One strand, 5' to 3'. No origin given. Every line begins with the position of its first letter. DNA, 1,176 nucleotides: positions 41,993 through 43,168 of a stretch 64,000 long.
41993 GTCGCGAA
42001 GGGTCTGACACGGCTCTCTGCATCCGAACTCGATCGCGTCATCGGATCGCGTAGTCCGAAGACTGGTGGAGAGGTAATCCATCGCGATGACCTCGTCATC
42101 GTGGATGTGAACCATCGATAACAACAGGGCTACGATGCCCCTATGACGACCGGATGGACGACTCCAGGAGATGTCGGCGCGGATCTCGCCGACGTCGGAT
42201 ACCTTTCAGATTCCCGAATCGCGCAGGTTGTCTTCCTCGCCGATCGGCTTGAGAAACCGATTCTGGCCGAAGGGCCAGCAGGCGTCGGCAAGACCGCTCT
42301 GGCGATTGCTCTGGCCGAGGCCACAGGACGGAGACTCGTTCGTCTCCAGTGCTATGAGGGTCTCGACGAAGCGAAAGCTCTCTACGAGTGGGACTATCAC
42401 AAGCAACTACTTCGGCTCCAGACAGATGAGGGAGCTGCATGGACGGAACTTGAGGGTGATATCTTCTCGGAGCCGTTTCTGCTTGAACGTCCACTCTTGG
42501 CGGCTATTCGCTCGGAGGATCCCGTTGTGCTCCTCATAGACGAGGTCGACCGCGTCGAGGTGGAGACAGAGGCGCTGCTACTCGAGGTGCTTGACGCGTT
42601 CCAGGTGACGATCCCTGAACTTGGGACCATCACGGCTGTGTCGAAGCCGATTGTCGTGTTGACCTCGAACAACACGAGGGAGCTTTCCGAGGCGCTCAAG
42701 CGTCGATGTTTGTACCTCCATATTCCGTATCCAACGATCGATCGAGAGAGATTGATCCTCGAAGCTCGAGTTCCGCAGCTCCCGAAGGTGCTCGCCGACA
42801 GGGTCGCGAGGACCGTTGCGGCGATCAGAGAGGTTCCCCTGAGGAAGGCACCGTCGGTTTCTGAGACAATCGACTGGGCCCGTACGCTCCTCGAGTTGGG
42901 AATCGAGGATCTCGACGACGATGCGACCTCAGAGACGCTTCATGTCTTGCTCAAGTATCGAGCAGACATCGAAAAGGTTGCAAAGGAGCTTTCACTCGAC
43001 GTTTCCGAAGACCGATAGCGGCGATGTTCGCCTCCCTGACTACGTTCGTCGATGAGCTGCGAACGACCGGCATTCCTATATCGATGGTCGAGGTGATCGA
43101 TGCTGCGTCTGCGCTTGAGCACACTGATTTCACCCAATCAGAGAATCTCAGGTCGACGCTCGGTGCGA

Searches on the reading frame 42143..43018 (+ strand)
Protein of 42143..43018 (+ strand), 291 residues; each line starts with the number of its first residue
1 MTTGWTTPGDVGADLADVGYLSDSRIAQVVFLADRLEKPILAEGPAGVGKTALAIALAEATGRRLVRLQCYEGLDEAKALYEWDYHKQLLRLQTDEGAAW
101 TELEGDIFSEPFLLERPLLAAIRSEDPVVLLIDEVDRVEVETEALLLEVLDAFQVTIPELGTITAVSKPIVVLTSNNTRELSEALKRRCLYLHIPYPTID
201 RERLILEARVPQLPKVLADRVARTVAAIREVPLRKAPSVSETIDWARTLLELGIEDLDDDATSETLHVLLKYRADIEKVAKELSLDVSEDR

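Call 3: search_protein_families(library=pfam, proteins=[window:42143-43018:+], max_evalue=0.01)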
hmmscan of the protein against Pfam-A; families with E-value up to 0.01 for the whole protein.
window:42143-43018:+ (291 aa): 11 families
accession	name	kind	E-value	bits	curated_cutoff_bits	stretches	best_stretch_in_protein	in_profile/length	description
PF00004.35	AAA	-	2.9e-12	47.6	21.2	1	41-189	2-123/131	ATPase family associated with various cellular activities (AAA)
PF07728.20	AAA_5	-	4.9e-12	46.5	22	1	43-189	5-139/139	AAA domain (dynein-related subfamily)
PF07726.17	AAA_3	-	3.6e-07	30.6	27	1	129-180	65-114/131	ATPase family associated with various cellular activities (AAA)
PF07724.20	AAA_2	-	1.7e-06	28.6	27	1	40-182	6-130/166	AAA domain (Cdc48 subfamily)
PF13191.12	AAA_16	-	3.6e-06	28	32.6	1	40-151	27-157/167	AAA ATPase domain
PF13401.12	AAA_22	-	5.8e-05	23.9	27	1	38-151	6-109/130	AAA domain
PF05496.18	RuvB_N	-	0.0003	21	27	0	119-157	79-115/159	Holliday junction DNA helicase RuvB P-loop domain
PF00158.32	Sigma54_activat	-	0.00071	19.7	20.2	0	128-186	95-150/168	Sigma-54 interaction domain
PF01695.23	IstB_IS21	-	0.0038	17.2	24.1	0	39-64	94-119/238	IstB-like ATP binding protein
PF13238.12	AAA_18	-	0.0047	17.8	29.4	1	40-171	1-95/128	AAA domain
PF06068.19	TIP49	-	0.0062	16.2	23.8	0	38-64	51-77/347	TIP49 P-loop domain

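Call 4: search_protein_families(library=ncbifam, proteins=[window:42143-43018:+], max_evalue=0.01)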
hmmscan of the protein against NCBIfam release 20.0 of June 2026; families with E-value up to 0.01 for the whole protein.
window:42143-43018:+ (291 aa): 20 families
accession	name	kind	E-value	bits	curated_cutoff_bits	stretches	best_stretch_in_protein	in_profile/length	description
NF047784.1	MadB_ATPase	equivalog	3e-92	309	475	1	9-283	5-297/298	MadB family AAA-type ATPase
TIGR02640.1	gas_vesic_GvpN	equivalog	1.8e-08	34.2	266.8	1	37-245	21-232/262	gas vesicle protein GvpN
TIGR00763.1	lon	equivalog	1.6e-07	30.2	608.05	1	38-69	353-385/795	endopeptidase La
TIGR02639.1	ClpA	equivalog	6.7e-06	24.6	993.15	0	41-70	491-520/734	ATP-dependent Clp protease ATP-binding subunit ClpA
NF003234.0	PRK04195.2-4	equivalog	4.5e-05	22.5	529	1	37-69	38-70/497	replication factor C large subunit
TIGR00635.1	ruvB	equivalog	6.9e-05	22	299.05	0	119-157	76-112/305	Holliday junction branch migration DNA helicase RuvB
TIGR03346.1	chaperone_ClpB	equivalog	0.00013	20.5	1232.1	0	120-178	661-718/853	ATP-dependent chaperone ClpB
NF003230.0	PRK04195.1-6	equivalog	0.00027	19.7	441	1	31-68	33-70/494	replication factor C large subunit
NF008053.0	PRK10787.1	equivalog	0.00029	19.1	891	1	35-77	346-389/784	endopeptidase La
NF000868.0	PRK00080.1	equivalog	0.00038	19.5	282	0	40-65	54-79/330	Holliday junction branch migration DNA helicase RuvB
TIGR00678.1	holB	equivalog_domain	0.00052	19.7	180.6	0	34-145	11-115/188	DNA polymerase III subunit delta'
NF003229.0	PRK04195.1-5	equivalog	0.00097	17.9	280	0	37-68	44-75/413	replication factor C large subunit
TIGR03345.1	VI_ClpV1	equivalog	0.0019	16.5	884.95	0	38-59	210-230/852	type VI secretion system ATPase TssH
NF005115.0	PRK06547.1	equivalog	0.0032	16.9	173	1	39-76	17-59/172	hypothetical protein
NF003069.1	PRK03992.1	subfamily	0.0062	15.7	500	0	38-69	166-197/379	proteasome-activating nucleotidase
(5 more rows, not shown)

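Call 30: search_solved_structures(query=window:42143-43018:+, max_evalue=0.001, show_alignments=1)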
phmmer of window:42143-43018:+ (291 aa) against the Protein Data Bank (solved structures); distinct sequences matched with E-value up to 0.001: 25.
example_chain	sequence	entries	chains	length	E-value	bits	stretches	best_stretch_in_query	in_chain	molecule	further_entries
6i27_A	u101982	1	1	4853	1.9e-13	53.7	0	28-75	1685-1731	Midasin,Midasin,Midasin,Midasin,Midasin,Midasin,Midasin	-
6i26_A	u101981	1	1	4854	1.9e-13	53.7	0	28-75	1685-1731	Midasin,Midasin,Midasin,Midasin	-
6hyp_A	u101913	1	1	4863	1.9e-13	53.7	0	28-75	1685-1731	Midasin,Midasin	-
5jcs_s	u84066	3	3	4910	2e-13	53.7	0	28-75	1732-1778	Midasin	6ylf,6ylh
6or5_A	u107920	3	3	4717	6.9e-12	48.6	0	29-72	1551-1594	Midasin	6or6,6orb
2rko_A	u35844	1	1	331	2.9e-06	30.2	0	110-230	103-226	Vacuolar protein sorting-associated protein 4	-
6bmf_A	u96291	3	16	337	3.2e-06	30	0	110-230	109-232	Vacuolar protein sorting-associated protein 4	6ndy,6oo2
2qp9_X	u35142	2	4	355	3.7e-06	29.8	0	110-230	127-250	Vacuolar protein sorting-associated protein 4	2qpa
3eie_A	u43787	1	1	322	6.6e-06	29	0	110-230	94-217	Vacuolar protein sorting-associated protein 4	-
3eih_A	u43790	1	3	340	8.1e-06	28.7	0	110-230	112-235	Vacuolar protein sorting-associated protein 4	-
5uie_A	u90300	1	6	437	9.3e-06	28.5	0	110-230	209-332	Vacuolar protein sorting-associated protein 4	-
6ap1_A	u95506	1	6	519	1.9e-05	27.5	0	110-230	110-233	Vacuolar protein sorting-associated protein 4,Protein hcp1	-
5xmi_A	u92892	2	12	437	2.3e-05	27.2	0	110-230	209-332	Vacuolar protein sorting-associated protein 4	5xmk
3m6a_A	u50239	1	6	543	0.00011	25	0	31-76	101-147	ATP-dependent protease La 1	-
6n2i_A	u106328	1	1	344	0.00018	24.3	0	33-78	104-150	DNA-binding ATP-dependent protease La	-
9qhd_A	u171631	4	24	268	0.00023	23.9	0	20-77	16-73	Nitric oxide reductase NorQ protein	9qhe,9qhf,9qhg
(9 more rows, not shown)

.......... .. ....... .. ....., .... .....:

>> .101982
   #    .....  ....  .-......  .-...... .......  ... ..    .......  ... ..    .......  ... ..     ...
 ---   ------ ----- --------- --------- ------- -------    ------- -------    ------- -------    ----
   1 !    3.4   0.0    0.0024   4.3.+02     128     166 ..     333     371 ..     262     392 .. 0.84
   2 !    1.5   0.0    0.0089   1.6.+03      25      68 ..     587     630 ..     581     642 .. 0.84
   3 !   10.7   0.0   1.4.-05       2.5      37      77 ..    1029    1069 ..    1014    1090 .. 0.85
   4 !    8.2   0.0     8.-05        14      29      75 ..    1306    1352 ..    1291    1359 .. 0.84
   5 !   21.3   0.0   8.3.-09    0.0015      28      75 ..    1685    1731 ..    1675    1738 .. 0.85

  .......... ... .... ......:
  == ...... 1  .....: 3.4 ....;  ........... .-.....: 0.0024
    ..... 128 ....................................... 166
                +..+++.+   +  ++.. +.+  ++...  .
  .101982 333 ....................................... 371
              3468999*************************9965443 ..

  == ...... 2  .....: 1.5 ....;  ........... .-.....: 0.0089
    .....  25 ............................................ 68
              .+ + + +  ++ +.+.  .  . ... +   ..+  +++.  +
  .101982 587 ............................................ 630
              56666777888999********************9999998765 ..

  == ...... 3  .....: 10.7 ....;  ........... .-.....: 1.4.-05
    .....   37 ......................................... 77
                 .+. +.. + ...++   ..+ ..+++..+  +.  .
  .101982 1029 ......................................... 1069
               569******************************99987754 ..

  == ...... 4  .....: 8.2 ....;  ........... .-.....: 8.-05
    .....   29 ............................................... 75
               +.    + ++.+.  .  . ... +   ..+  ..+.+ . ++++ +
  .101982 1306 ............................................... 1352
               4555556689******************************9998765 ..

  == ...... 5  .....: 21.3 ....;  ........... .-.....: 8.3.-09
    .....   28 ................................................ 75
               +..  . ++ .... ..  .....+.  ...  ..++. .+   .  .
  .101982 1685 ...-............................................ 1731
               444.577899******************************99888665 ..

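Call 33: search_dna_similar(query=window:42143-43018:+, collection=plasmids, mode=protein, max_rows=30, rows=best)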
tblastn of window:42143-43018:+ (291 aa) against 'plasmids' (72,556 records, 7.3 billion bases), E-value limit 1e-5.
Records with a match: 92; places in all: 98; records where one place covers at least 80% of the query: 55.
Best place of each record, by identity: 60-80% 1; <60% 91.
By first word of the organism name: Streptomyces 8; Arthrobacter 8; Azospirillum 8; Ralstonia 7; Sinorhizobium 5; Rhizobium 4; Acinetobacter 4; Rhodococcus 3; Shinella 3; Nostoc 3; and 32 more.
By predicted mobility (MOB-suite, as given by PLSDB): non-mobilizable 50; mobilizable 23; conjugative 19.
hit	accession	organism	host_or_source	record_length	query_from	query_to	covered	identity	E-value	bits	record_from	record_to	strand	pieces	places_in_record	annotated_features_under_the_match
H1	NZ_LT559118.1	Nonomuraea gerenzanensis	-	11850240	5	285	97%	62.6%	3e-88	293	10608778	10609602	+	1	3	none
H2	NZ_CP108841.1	Streptomyces chartreusis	-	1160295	5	286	97%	59.9%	1e-86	289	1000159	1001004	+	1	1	none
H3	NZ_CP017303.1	Rhodococcus sp. YL-1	pure culture,soil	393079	2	284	97%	56.3%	1e-82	277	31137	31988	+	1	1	MoxR family ATPase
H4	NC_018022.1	Mycolicibacterium chubuense NBB4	-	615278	10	278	92%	55.1%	1e-76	261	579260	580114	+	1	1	MoxR family ATPase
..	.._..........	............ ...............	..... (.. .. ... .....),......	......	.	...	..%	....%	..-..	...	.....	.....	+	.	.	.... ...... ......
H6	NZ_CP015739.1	Shinella sp. HZN7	-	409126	10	284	95%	53.4%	2e-71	245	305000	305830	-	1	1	MoxR family ATPase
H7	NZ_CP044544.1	Bradyrhizobium betae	Beta vulgaris,Cell culture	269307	8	284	95%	52.8%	2e-67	234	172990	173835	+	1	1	MoxR family ATPase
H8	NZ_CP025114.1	Bradyrhizobium sp. SK17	whole organism,agricultural soil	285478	8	284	95%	52.8%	2e-67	234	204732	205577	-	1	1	MoxR family ATPase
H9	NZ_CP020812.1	Mycobacterium dioxanotrophicus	Single cell,river sediment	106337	10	278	92%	54.0%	2e-75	257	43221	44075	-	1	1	MoxR family ATPase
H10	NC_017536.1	Afipia carboxidovorans OM4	-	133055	11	284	94%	52.9%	7e-70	241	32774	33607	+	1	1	MoxR family ATPase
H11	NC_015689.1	Afipia carboxidovorans OM5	-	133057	11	284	94%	52.9%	7e-70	241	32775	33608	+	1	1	MoxR family ATPase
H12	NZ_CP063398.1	Rhizobium sp. SL42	Amphicarpaea bracteata,Whole ...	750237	6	284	96%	51.9%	3e-71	245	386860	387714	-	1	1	MoxR family ATPase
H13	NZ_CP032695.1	Rhizobium jaguaris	Calliandra grandiflora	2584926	15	284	93%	53.3%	9e-69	238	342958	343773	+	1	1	none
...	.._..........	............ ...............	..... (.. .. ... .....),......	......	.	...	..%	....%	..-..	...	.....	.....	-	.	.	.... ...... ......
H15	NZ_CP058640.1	Rhodococcus sp. ZPP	cell culture,soil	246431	5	283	96%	50.5%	8e-71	244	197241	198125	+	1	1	MoxR family ATPase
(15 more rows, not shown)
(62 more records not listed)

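Call 34: get_annotated_region(hit=H1, flank=12000)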
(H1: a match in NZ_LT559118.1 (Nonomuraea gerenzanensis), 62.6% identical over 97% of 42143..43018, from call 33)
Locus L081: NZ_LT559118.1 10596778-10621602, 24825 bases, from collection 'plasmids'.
description: Nonomuraea gerenzanensis isolate nono1 plasmid I, complete sequence
organism: Nonomuraea gerenzanensis (NCBI taxid 93944)
taxonomy: Bacteria; Actinomycetota; Actinomycetes; Streptosporangiales; Streptosporangiaceae; Nonomuraea; Nonomuraea gerenzanensis
host: -; source: -; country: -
typing (MOB-suite, as given by PLSDB): non-mobilizable
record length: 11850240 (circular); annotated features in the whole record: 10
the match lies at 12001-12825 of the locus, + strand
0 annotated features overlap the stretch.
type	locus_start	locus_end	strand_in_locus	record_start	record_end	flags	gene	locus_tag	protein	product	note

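Call 35: get_annotated_region(hit=H11, flank=8000)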
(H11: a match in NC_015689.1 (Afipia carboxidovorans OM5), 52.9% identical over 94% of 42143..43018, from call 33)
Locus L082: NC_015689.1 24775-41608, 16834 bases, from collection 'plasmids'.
description: Afipia carboxidovorans OM5 plasmid pHCG3, complete sequence
organism: Afipia carboxidovorans OM5 (NCBI taxid 504832)
taxonomy: Bacteria; Pseudomonadota; Alphaproteobacteria; Hyphomicrobiales; Nitrobacteraceae; Afipia; Afipia carboxidovorans; Afipia carboxidovorans OM5
host: -; source: -; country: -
typing (MOB-suite, as given by PLSDB): conjugative; replicon rep_cluster_503; relaxase MOBQ; mating-pair formation MPF_T
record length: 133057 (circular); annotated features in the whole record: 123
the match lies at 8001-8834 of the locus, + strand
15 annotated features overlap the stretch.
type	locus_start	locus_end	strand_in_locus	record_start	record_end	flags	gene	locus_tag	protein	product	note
CDS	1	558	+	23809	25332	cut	-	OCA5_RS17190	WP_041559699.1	DUF6504 family protein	-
CDS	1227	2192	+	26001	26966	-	-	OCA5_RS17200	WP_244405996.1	transporter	-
CDS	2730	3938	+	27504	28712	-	-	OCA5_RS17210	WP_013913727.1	MHYT domain-containing protein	-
CDS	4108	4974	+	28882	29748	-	coxM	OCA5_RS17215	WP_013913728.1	carbon monoxide dehydrogenase medium subunit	-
CDS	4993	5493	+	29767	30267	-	coxS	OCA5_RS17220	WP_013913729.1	carbon monoxide dehydrogenase small subunit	-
CDS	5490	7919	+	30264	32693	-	-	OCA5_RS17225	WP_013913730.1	aerobic carbon-monoxide dehydrogenase large subunit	-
CDS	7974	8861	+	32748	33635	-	-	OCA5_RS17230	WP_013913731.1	MoxR family ATPase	-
CDS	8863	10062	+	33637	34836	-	-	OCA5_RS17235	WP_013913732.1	VWA domain-containing protein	-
CDS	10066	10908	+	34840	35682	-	-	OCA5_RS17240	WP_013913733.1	XdhC family protein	-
CDS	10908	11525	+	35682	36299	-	-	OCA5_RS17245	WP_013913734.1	carbon monoxide dehydrogenase subunit G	-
CDS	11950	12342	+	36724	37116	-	-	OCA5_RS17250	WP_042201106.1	MHYT domain-containing protein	-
CDS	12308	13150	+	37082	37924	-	-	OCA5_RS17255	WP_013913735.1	MHYT domain-containing protein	-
CDS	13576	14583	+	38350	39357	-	-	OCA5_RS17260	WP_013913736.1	XdhC family protein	-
CDS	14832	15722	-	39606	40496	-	-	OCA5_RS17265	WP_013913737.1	DMT family transporter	GO:0055085 - transmembrane transport [Evidence IEA]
CDS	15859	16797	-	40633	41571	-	-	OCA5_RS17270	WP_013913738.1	LysR family transcriptional regulator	-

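Call 54: search_protein_families(library=padloc, proteins=[window:42143-43018:+], max_evalue=0.001)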
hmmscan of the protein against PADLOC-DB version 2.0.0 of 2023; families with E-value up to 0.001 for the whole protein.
window:42143-43018:+ (291 aa): 2 families
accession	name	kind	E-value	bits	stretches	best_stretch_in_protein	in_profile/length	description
PDLC00915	TRIP13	-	1.2e-06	26.1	0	121-214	128-228/302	TRIP13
PDLC01993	RtcR--CARF_AAA_HTH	-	0.00088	15.8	0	26-57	193-224/523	-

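Call 55: get_annotated_region(hit=H5, flank=9000)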
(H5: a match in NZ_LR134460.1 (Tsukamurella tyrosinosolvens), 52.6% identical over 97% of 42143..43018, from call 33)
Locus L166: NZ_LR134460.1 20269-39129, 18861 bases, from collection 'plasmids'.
description: Tsukamurella tyrosinosolvens strain NCTC13231 plasmid 18, complete sequence
organism: Tsukamurella tyrosinosolvens (NCBI taxid 57704)
taxonomy: Bacteria; Actinomycetota; Actinomycetes; Mycobacteriales; Tsukamurellaceae; Tsukamurella; Tsukamurella tyrosinosolvens
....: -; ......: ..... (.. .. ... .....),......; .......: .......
typing (MOB-suite, as given by PLSDB): non-mobilizable
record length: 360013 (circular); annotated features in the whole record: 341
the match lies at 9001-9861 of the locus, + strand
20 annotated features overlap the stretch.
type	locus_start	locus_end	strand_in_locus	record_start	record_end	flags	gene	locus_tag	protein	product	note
CDS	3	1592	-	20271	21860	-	-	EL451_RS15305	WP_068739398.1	acyl-CoA carboxylase subunit beta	-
CDS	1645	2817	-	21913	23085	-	-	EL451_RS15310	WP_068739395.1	acyl-CoA dehydrogenase family protein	-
CDS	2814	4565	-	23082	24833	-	-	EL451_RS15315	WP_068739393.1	acyclic terpene utilization AtuA family protein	-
CDS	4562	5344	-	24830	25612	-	-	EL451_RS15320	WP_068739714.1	TIGR03084 family metal-binding protein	-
CDS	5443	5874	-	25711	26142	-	-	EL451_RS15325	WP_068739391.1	hypothetical protein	-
CDS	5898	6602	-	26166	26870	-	-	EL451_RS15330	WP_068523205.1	HNH endonuclease family protein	-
CDS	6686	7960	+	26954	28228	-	-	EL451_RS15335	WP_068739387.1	glutamate-5-semialdehyde dehydrogenase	GO:0006561 - proline biosynthetic process [Evidence IEA]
CDS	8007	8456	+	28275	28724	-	-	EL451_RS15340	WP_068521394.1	SRPBCC family protein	-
CDS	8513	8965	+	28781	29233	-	-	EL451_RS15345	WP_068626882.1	SRPBCC family protein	-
CDS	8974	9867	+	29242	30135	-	-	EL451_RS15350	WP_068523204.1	MoxR family ATPase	-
CDS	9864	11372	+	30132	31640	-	-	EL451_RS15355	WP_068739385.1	VWA domain-containing protein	-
CDS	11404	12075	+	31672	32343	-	nadD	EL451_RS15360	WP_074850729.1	nicotinate-nucleotide adenylyltransferase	GO:0009435 - NAD biosynthetic process [Evidence IEA]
CDS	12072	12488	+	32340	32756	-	rsfS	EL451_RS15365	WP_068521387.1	ribosome silencing factor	GO:0017148 - negative regulation of translation [Evidence IEA]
CDS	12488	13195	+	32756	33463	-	-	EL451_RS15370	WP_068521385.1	histidine phosphatase family protein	-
CDS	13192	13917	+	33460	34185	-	octT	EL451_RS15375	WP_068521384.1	diglucosylglycerate octanoyltransferase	-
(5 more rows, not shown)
